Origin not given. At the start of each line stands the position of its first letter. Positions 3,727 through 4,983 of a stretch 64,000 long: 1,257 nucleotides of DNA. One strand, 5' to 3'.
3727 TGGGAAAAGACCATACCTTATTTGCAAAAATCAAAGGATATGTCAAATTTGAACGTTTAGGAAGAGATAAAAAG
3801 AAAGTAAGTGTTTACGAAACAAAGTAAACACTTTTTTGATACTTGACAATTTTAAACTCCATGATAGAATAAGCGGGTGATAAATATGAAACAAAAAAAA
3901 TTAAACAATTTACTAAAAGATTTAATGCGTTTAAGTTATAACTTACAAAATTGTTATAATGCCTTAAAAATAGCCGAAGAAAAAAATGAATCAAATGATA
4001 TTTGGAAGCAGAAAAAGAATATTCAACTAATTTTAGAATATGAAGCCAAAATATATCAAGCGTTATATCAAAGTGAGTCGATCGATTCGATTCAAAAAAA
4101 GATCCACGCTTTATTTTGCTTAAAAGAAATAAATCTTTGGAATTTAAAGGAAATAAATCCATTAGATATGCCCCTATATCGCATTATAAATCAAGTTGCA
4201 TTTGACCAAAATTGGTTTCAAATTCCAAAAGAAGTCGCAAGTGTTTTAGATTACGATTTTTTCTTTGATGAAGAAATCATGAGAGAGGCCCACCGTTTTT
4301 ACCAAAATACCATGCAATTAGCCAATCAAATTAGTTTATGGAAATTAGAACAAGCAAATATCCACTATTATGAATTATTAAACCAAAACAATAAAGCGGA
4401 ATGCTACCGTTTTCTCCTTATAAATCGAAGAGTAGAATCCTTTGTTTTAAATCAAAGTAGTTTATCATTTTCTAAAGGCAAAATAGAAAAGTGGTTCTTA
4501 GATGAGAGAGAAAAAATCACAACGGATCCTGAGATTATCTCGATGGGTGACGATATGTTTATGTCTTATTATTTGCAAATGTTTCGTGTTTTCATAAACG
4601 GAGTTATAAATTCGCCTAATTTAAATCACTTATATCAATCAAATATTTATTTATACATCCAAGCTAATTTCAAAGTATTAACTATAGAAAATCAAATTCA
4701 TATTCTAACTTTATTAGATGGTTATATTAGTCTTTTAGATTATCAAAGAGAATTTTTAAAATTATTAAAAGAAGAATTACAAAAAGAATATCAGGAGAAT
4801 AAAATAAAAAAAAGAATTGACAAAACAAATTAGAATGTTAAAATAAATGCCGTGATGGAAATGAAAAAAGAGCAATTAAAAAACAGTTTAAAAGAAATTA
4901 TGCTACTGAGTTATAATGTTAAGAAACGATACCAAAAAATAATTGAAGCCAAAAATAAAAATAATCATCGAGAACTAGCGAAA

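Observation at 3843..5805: Two divergent tandem paralogs (about 315 aa each) occupy the rpmA-obg slot where spo0B lies in Bacillus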

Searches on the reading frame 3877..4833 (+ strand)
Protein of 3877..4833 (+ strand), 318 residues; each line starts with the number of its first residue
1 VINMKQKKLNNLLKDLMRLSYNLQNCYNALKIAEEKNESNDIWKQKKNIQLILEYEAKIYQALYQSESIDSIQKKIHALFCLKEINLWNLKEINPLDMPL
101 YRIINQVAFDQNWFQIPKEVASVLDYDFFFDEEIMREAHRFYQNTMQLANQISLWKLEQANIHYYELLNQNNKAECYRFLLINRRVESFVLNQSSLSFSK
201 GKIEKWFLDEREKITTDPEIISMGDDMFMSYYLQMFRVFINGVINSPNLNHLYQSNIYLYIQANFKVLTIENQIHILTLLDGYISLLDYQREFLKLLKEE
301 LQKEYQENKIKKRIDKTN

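Call 4: search_protein_families(library=pfam, proteins=[window:3877-4833:+], max_evalue=1)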
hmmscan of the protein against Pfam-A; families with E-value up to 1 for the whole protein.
window:3877-4833:+ (318 aa): 0 families

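Call 6: find_homologous_proteins(query=window:3877-4833:+, max_evalue=0.001)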
Query window:3877-4833:+ (318 aa): 1 proteins with E <= 0.001 among 1006 candidates.
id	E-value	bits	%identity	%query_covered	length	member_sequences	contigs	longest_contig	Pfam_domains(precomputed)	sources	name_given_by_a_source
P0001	1.2e-193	660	97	99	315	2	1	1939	-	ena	-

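Call 7: search_protein_families(library=ncbifam, proteins=[window:3877-4833:+], max_evalue=1)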
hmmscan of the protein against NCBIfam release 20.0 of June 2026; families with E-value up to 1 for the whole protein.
window:3877-4833:+ (318 aa): 1 family
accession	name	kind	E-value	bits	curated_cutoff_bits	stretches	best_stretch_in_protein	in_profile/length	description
NF010147.0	PRK13623.1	equivalog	0.068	13.4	117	1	122-169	44-92/115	iron-sulfur cluster insertion protein ErpA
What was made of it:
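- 3886..4833 (+): X1, a 315-aa soluble all-helical protein and the upstream paralog (pI 6.6). No Pfam or NCBIfam hit (calls 4, 7).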

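Call 13: find_encoding_contigs(protein=P0001, flank=10000)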
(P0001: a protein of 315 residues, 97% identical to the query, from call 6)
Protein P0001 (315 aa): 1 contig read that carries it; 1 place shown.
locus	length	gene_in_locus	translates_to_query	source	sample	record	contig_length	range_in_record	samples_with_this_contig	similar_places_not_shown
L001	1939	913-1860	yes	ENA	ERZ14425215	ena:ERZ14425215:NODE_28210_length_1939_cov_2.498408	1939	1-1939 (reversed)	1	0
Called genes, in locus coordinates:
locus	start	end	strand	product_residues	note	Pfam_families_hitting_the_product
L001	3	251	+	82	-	?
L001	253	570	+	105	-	PF04327:Peptidase_Prp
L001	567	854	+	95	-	PF01016:Ribosomal_L27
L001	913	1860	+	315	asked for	-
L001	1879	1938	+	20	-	?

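Call 16: predict_structure(alignment_id=A1)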
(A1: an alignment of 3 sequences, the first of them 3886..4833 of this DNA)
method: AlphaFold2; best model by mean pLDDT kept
length: 315 residues; sequences in the alignment: 3
mean_pLDDT: 54.2   pTM: 0.32
mean pLDDT of the five models: 54.2, 50.8, 48.8, 48.6, 42.4
residues with pLDDT >= 90: 0; 70-90: 46; 50-70: 138; < 50: 131
segments of 3 or more residues with pLDDT < 50: 82-96, 101-166, 187-197, 222-227, 235-261
pLDDT, mean of each block of 10 residues (from residue 1): 66 69 70 81 71 64 59 60 45 47 40 30 34 35 34 40 47 55 49 45 62 57 50 46 43 47 59 64 60 75 75 55
secondary structure, 60 per line:
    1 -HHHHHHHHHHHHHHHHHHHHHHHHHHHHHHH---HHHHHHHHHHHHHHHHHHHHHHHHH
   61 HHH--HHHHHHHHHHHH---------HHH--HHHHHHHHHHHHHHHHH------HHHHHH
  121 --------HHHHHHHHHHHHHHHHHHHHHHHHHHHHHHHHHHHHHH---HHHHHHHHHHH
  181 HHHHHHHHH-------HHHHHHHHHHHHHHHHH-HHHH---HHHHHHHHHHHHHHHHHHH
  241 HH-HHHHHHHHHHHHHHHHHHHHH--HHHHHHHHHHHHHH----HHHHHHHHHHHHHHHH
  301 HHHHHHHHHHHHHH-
elements in order: H2-32 H36-63 H66-77 H92-108 H115-120 H129-166 H170-189 H197-213 H215-218 H222-242 H244-264 H267-280 H285-314
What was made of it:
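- Tried and rejected: With only 3 sequences, pLDDT was 54 and the model was unusable (call 16).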

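Call 19: search_protein_representatives(alignment_id=A1)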
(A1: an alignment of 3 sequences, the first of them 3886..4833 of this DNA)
Query: 3 sequences, 315 profile positions. Proteins with E-value up to 0.001 (for the whole library): 6; up to 1e-10: 4; up to 1e-30: 3. The best 6 are listed.
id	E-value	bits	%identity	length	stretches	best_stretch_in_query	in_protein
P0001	2.0e-178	608.7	-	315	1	1-315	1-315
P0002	5.1e-106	370.9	-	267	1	48-306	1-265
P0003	1.1e-70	254.8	-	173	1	1-177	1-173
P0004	4.6e-11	58.9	-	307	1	9-291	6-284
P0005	2.9e-08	49.7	-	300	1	8-313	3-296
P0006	9.0e-05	38.3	-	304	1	3-61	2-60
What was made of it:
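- Only P0004, P0005 and P0006 were found among 1.84 billion representative proteins (call 19).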

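Call 21: find_encoding_contigs(protein=P0004, flank=10000)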
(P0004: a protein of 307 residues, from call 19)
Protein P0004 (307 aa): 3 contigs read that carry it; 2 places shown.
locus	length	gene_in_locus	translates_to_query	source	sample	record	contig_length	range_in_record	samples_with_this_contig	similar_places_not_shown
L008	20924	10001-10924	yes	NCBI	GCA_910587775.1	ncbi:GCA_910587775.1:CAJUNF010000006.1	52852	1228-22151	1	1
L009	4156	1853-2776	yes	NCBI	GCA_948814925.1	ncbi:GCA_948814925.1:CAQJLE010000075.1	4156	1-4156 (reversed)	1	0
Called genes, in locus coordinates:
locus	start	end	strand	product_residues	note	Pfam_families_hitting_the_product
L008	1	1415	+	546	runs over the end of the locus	PF00482:T2SSF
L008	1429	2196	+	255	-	PF06750:A24_N_bact, PF01478:Peptidase_A24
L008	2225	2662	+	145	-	PF04138:GtrA_DPMS_TM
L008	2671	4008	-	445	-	PF00437:T2SSE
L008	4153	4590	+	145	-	-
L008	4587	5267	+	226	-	PF20582:UPF0758_N, PF04002:RadC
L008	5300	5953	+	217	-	PF04085:MreC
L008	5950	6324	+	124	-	-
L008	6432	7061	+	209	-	PF01551:Peptidase_M23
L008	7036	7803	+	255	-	PF02163:Peptidase_M50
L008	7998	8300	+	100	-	PF00829:Ribosomal_L21p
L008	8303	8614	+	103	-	PF04327:Peptidase_Prp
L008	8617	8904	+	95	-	PF01016:Ribosomal_L27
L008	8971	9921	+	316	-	-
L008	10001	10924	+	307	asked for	-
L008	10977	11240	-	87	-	PF01381:HTH_3 (weak)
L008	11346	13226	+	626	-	PF00501:AMP-binding, PF13193:AMP-binding_C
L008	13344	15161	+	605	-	PF00512:HisKA, PF02518:HATPase_c, PF00072:Response_reg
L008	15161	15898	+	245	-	PF00072:Response_reg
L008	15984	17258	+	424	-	PF01018:GTP1_OBG, PF02421:FeoB_N (weak), PF01926:MMR_HSR1, PF09269:DUF1967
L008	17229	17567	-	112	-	PF02643:DUF192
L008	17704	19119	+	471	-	-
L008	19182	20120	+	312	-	PF00535:Glycos_transf_2, PF10111:Glyco_tranf_2_2 (weak), PF13641:Glyco_tranf_2_3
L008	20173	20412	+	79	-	PF04964:Flp_Fap (weak)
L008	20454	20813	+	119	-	PF07811:TadE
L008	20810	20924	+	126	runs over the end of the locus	-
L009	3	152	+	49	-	?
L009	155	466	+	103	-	PF04327:Peptidase_Prp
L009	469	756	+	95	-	PF01016:Ribosomal_L27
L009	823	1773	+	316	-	-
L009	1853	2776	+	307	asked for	-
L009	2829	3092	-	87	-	PF01381:HTH_3 (weak)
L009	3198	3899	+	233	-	PF00501:AMP-binding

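Call 22: find_encoding_contigs(protein=P0005, flank=10000)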
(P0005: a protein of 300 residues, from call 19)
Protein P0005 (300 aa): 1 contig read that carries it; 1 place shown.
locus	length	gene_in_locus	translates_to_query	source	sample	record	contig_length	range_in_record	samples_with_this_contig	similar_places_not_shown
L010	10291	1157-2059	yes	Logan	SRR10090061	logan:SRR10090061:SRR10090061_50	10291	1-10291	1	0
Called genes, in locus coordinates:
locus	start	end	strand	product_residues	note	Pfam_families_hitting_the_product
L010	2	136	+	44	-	?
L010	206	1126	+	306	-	-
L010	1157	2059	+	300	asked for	-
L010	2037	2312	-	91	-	PF01381:HTH_3 (weak)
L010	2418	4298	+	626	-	PF00501:AMP-binding, PF13193:AMP-binding_C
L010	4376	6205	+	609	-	PF00512:HisKA, PF02518:HATPase_c, PF00072:Response_reg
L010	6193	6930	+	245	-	PF01627:Hpt (faint), PF00072:Response_reg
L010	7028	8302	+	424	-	PF01018:GTP1_OBG, PF02421:FeoB_N (weak), PF01926:MMR_HSR1, PF09269:DUF1967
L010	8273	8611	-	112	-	PF02643:DUF192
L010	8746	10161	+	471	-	-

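Call 23: find_encoding_contigs(protein=P0006, flank=10000)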
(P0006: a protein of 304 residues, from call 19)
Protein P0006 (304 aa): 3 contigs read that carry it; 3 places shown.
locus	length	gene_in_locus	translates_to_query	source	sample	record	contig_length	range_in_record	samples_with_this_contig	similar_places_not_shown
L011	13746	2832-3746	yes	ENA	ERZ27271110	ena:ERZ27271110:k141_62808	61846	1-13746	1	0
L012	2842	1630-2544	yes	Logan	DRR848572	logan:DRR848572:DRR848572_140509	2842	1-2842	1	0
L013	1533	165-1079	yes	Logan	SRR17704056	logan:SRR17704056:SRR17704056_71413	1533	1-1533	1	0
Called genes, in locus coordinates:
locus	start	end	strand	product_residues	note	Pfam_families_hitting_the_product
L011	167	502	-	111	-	PF06133:Com_YlbF (weak)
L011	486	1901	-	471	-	PF00919:UPF0004, PF04055:Radical_SAM, PF01938:TRAM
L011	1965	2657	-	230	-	-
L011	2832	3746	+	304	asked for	-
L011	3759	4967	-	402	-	PF13421:Band_7_1, PF13248:Zn_ribbon_3 (faint)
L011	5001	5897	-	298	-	PF04536:TPM_phosphatase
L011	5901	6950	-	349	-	PF08271:Zn_Ribbon_TF (faint), PF21344:Zn_ribbon_LysW (faint)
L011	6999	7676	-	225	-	PF13248:Zn_ribbon_3 (weak)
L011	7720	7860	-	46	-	-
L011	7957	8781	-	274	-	PF13349:DUF4097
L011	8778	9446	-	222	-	PF18917:LiaI-LiaF-like_TM1 (faint), PF22570:LiaF-TM, PF09922:LiaF-like_C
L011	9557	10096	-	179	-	PF02870:Methyltransf_1N (weak), PF01035:DNA_binding_1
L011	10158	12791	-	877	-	PF00690:Cation_ATPase_N, PF00122:E1-E2_ATPase, PF00702:Hydrolase, PF13246:Cation_ATPase, PF08282:Hydrolase_3 (weak), PF00689:Cation_ATPase_C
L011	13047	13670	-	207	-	-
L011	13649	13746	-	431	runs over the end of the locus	PF02403:Seryl_tRNA_N, PF00587:tRNA-synt_2b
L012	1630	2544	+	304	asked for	-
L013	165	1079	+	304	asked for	-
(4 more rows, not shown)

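Call 25: find_homologous_proteins(query=A2, max_evalue=0.01)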
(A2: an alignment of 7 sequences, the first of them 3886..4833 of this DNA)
Query A2 (7 sequences) (315 aa, profile of the alignment): 4 proteins with E <= 0.01 among 6111 candidates.
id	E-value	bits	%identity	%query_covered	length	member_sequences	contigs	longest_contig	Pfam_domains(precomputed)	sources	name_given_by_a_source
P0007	4.3e-100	353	30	19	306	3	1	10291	-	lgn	-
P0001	2.2e-91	325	97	100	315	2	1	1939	-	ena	-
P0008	4.0e-59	219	29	16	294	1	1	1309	-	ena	-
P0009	6.4e-32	129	35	35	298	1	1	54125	-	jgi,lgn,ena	jgi:hypothetical protein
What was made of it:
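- Only P0007-P0009 were added by the 5.8-billion-sequence search (call 25).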

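Call 27: find_encoding_contigs(protein=P0009, flank=10000)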
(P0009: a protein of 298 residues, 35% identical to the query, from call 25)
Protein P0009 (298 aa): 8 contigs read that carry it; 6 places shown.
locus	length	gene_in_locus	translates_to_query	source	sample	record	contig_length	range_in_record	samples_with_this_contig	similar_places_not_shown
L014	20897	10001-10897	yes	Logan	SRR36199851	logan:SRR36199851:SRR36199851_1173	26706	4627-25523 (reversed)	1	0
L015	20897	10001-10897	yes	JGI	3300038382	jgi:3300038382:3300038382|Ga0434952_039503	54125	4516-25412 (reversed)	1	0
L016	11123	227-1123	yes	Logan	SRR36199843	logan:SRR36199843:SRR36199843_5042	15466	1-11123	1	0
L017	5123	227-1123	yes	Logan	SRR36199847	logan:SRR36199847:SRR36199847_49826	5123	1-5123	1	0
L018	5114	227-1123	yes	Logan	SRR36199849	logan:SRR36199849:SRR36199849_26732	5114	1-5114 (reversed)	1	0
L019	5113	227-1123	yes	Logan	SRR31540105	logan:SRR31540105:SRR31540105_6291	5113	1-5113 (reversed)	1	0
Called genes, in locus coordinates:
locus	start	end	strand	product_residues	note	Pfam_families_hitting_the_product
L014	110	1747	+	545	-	PF00482:T2SSF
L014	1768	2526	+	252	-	PF06750:A24_N_bact, PF01478:Peptidase_A24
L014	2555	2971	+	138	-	PF04138:GtrA_DPMS_TM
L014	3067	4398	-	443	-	PF00437:T2SSE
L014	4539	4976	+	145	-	-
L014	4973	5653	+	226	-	PF20582:UPF0758_N, PF04002:RadC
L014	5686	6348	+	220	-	PF04085:MreC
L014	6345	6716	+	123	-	-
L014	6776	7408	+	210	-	PF01551:Peptidase_M23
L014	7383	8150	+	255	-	PF02163:Peptidase_M50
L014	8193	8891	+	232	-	-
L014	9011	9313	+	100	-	PF00829:Ribosomal_L21p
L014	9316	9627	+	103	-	PF04327:Peptidase_Prp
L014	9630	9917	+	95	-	PF01016:Ribosomal_L27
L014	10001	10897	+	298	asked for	-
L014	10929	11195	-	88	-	PF01381:HTH_3 (weak)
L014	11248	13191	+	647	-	PF00501:AMP-binding, PF13193:AMP-binding_C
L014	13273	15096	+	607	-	PF00512:HisKA, PF02518:HATPase_c, PF00072:Response_reg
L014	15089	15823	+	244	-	PF00072:Response_reg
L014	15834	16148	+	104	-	-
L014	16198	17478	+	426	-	PF01018:GTP1_OBG, PF01926:MMR_HSR1, PF02421:FeoB_N (weak), PF09269:DUF1967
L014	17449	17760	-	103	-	PF02643:DUF192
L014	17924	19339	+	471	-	-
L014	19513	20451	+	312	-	PF00535:Glycos_transf_2, PF10111:Glyco_tranf_2_2, PF13641:Glyco_tranf_2_3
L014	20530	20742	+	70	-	PF04964:Flp_Fap (weak)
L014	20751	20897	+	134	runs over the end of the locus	PF07811:TadE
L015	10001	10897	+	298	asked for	-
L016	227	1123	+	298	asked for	-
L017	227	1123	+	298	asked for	-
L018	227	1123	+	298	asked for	-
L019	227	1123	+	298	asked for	-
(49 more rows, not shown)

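Call 28: find_encoding_contigs(protein=P0008, flank=10000)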
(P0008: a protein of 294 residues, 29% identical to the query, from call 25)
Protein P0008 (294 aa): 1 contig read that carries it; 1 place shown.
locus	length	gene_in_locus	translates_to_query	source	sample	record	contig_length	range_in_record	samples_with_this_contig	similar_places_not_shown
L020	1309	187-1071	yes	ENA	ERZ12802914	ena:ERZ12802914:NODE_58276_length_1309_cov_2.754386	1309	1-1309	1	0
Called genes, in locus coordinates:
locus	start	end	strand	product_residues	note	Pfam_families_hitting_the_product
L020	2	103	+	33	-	?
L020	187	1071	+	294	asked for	-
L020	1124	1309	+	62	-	?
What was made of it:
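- The family sits right after rpmA in L008, L009, L010, L014-19 and L020 (calls 21, 22, 27, 28). Intact 294-316-aa ORFs are maintained in AT-rich DNA (about 27% G+C, where stop codons arise easily) across five lineages (calls 21, 22, 27, 28).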

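Call 37: search_solved_structures(query=A3, max_evalue=10, show_alignments=2)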
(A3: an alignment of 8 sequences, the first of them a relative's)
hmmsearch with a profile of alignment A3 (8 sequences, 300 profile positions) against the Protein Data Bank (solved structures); distinct sequences matched with E-value up to 10: 3.
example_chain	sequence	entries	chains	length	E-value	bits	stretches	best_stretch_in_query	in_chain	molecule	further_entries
8xcc_A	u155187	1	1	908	1.1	11.8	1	121-178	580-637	Cas12j19(E100K)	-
8wru_A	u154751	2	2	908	1.1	11.8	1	121-178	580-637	Cas12-2 | CasJ19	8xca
8zqb_A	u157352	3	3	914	1.1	11.8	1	121-178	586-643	Cas12X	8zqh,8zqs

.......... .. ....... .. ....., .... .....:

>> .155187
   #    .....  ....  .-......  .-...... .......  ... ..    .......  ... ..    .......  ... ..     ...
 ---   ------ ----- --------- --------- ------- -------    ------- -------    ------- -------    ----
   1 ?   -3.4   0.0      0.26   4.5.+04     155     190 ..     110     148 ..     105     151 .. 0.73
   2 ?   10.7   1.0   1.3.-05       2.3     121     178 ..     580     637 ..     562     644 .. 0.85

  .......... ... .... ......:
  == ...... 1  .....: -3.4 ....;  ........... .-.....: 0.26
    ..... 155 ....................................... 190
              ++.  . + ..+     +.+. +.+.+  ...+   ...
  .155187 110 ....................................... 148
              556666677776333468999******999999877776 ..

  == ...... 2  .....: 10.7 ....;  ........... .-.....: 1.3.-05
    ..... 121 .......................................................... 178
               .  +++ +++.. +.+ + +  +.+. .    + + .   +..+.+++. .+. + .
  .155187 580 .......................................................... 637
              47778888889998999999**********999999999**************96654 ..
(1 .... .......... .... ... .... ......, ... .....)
